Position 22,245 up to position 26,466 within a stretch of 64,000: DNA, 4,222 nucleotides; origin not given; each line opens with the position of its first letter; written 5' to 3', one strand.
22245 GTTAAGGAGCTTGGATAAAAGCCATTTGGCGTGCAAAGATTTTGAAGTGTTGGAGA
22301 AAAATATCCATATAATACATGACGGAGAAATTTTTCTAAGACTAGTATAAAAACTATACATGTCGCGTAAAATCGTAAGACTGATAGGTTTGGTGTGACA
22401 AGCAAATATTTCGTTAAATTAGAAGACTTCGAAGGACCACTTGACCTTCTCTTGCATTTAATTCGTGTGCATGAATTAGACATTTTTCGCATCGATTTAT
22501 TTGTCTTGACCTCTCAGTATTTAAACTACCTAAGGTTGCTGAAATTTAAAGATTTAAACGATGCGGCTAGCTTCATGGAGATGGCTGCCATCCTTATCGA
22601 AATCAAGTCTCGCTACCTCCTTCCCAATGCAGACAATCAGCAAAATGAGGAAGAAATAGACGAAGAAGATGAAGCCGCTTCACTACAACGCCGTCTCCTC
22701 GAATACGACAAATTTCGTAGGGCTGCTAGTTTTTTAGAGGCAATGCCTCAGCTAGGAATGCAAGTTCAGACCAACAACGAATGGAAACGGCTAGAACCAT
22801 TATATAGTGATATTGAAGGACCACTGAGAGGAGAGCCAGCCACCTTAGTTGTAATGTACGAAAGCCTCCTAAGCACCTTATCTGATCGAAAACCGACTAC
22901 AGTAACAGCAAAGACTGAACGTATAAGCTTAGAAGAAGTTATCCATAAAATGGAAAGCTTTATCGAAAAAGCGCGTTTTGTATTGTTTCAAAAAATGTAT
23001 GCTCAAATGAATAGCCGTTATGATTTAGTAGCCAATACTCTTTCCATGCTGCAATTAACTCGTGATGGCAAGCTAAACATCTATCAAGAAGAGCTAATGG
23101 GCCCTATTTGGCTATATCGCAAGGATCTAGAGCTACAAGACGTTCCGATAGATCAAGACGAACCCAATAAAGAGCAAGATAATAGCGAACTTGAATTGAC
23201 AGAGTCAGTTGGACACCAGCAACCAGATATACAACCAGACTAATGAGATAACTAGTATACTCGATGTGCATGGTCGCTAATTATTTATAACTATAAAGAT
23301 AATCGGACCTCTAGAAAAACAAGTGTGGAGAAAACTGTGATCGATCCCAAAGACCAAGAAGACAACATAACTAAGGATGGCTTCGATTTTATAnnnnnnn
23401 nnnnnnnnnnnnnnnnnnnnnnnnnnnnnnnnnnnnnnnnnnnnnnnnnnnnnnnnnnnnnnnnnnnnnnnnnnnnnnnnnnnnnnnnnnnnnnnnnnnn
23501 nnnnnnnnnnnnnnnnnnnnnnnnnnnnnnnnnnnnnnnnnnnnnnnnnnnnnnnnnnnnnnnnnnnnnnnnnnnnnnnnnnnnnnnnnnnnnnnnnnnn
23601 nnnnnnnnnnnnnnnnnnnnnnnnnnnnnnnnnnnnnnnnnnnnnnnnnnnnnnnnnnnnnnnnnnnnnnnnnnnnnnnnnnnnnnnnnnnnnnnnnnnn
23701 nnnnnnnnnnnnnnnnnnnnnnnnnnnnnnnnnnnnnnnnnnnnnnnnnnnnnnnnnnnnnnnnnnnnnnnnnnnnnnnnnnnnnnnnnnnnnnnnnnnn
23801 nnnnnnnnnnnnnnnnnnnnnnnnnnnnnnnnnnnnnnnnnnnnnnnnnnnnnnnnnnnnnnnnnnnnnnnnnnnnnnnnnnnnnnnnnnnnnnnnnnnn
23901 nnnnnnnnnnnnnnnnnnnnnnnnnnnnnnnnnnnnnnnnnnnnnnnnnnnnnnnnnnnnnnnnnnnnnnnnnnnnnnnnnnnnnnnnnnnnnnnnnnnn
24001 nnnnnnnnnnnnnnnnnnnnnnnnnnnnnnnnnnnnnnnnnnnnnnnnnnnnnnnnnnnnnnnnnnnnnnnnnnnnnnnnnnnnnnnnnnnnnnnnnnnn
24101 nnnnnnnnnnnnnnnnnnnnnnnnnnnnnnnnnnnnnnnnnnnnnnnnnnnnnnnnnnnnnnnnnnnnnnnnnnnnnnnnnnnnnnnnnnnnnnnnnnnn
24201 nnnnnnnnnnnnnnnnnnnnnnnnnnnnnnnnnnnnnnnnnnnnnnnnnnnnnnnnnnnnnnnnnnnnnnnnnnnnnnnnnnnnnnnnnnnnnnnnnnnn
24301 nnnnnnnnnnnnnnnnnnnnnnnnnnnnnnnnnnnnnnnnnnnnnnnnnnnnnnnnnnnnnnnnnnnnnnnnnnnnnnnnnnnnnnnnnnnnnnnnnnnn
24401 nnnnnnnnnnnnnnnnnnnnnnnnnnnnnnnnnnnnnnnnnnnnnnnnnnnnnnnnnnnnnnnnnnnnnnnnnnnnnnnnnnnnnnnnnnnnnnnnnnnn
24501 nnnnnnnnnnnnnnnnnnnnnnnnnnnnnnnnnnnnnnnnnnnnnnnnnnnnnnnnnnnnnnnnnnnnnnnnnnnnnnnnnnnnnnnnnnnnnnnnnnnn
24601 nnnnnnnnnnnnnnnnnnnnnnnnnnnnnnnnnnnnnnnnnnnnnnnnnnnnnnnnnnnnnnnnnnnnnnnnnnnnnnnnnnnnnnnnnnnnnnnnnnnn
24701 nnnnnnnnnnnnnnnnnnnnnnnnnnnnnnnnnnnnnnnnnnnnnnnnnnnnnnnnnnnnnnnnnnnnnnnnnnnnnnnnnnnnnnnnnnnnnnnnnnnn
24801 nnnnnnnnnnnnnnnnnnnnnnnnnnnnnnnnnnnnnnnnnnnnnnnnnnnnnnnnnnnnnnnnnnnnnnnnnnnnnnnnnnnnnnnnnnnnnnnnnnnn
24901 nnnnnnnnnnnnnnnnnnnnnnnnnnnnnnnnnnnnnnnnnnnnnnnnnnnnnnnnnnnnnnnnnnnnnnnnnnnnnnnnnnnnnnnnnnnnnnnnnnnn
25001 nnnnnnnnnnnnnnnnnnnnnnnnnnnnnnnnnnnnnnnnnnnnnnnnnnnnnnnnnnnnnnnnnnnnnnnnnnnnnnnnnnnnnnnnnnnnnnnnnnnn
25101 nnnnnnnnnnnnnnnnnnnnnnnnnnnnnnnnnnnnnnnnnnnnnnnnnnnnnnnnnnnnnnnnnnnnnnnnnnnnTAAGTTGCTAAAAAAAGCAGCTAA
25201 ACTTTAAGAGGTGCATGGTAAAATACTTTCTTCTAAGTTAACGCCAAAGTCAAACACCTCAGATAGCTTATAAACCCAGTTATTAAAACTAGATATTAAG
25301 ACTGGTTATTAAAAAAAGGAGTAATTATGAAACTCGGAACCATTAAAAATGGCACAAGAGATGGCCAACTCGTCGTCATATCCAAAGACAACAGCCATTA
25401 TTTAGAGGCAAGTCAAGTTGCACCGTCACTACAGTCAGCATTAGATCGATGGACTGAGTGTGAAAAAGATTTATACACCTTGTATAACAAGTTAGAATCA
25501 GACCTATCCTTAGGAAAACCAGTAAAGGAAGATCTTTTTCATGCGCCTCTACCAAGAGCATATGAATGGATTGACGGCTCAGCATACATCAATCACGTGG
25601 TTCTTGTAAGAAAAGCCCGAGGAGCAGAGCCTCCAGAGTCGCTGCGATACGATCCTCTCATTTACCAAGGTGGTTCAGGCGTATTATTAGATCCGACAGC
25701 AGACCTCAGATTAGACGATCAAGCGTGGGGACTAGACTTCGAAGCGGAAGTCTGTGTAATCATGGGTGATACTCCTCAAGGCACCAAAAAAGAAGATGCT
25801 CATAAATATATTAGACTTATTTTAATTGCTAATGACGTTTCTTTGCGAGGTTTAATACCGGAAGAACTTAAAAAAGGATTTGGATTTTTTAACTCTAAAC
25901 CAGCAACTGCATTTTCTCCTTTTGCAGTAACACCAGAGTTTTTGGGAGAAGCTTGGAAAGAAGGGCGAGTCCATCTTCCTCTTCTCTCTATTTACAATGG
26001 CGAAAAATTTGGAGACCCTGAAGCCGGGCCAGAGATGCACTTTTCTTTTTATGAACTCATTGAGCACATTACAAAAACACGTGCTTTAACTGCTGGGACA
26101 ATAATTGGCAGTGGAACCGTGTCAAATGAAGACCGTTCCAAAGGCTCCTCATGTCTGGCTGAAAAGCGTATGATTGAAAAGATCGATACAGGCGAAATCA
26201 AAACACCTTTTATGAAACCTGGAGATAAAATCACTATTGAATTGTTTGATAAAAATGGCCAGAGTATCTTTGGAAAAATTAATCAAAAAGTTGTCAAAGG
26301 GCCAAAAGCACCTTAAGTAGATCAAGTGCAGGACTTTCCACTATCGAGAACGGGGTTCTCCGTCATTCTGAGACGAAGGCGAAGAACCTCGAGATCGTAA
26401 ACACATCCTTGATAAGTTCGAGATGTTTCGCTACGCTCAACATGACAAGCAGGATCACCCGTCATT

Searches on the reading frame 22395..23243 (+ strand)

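Call 93: search_protein_families(library=ncbifam, proteins=[window:22395-23243:+], max_evalue=0.00001)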
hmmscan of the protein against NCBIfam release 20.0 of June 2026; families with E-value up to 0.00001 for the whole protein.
window:22395-23243:+ (282 aa): 5 families
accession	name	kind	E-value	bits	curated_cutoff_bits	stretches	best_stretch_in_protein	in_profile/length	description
NF000994.0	PRK00104.1-3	equivalog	2.4e-41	142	234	1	4-243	3-241/246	segregation/condensation protein A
NF000995.0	PRK00104.1-4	equivalog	9.5e-36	123.4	315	1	3-244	3-247/251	segregation/condensation protein A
NF000993.0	PRK00104.1-2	equivalog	1.5e-26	93.5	268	1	7-244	3-234/237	segregation/condensation protein A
NF000992.0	PRK00104.1-1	equivalog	2.1e-23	83.1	417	1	4-237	2-237/247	segregation/condensation protein A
NF001751.0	PRK00478.1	equivalog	8.4e-14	51.3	436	1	6-231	162-401/505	segregation/condensation protein A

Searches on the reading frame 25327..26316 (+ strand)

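Call 93: search_protein_families(library=ncbifam, proteins=[window:25327-26316:+], max_evalue=0.00001)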
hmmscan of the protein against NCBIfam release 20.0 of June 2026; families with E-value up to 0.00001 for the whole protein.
window:25327-26316:+ (329 aa): 1 family
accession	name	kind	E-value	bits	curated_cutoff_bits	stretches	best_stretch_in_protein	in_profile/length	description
TIGR02303.1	HpaG-C-term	equivalog_domain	2.1e-09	37.2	276.4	1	109-267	66-218/245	4-hydroxyphenylacetate degradation bifunctional isomerase/decarboxylase, C-terminal subunit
